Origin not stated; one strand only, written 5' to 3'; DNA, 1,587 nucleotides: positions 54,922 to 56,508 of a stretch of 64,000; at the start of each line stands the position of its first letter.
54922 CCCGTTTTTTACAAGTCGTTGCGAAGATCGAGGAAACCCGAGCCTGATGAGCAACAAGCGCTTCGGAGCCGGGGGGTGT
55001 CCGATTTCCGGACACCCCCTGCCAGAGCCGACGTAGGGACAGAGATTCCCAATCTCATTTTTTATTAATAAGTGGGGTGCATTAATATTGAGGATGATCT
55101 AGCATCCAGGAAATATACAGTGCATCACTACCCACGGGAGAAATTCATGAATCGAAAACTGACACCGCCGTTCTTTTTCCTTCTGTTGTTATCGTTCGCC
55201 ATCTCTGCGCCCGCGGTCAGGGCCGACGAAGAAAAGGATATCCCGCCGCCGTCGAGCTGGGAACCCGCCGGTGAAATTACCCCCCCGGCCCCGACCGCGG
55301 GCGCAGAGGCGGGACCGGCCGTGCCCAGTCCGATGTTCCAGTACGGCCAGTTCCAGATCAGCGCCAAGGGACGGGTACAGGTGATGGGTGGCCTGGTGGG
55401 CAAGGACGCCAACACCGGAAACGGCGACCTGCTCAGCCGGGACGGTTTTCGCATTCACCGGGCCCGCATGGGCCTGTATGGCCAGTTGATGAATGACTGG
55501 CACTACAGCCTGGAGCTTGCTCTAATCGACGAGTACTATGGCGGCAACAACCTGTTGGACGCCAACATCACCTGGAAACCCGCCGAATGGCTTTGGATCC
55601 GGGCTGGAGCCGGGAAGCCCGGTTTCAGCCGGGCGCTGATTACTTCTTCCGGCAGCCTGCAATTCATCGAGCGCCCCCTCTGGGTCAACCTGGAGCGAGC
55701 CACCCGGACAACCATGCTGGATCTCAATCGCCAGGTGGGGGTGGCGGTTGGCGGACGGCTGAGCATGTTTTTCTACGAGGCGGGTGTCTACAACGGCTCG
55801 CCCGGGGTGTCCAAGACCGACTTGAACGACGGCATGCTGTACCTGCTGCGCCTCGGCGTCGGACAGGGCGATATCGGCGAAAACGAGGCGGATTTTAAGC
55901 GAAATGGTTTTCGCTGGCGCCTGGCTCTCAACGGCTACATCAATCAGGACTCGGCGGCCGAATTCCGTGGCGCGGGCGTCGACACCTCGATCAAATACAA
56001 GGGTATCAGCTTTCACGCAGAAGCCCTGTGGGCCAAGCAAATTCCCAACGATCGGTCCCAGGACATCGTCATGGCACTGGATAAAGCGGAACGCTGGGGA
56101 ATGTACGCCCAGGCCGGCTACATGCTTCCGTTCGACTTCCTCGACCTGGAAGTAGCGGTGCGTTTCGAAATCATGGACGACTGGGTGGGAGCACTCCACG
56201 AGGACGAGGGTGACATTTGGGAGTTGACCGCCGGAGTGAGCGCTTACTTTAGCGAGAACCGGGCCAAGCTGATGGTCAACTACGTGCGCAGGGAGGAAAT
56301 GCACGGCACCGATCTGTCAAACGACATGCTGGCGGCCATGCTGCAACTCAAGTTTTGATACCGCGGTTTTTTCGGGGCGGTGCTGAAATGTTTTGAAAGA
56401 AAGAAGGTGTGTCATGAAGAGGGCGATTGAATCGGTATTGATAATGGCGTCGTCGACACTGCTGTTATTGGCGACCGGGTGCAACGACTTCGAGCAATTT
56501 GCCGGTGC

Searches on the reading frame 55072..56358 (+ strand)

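Call 70: search_protein_families(library=pfam, proteins=[window:55072-56358:+], max_evalue=0.00001)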
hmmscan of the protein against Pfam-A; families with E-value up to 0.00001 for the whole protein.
window:55072-56358:+ (428 aa): 1 family
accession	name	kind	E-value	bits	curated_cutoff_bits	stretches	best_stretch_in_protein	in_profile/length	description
PF07396.17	Porin_O_P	-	6.6e-18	65.5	20.9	1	112-428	13-370/370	Phosphate-selective porin O and P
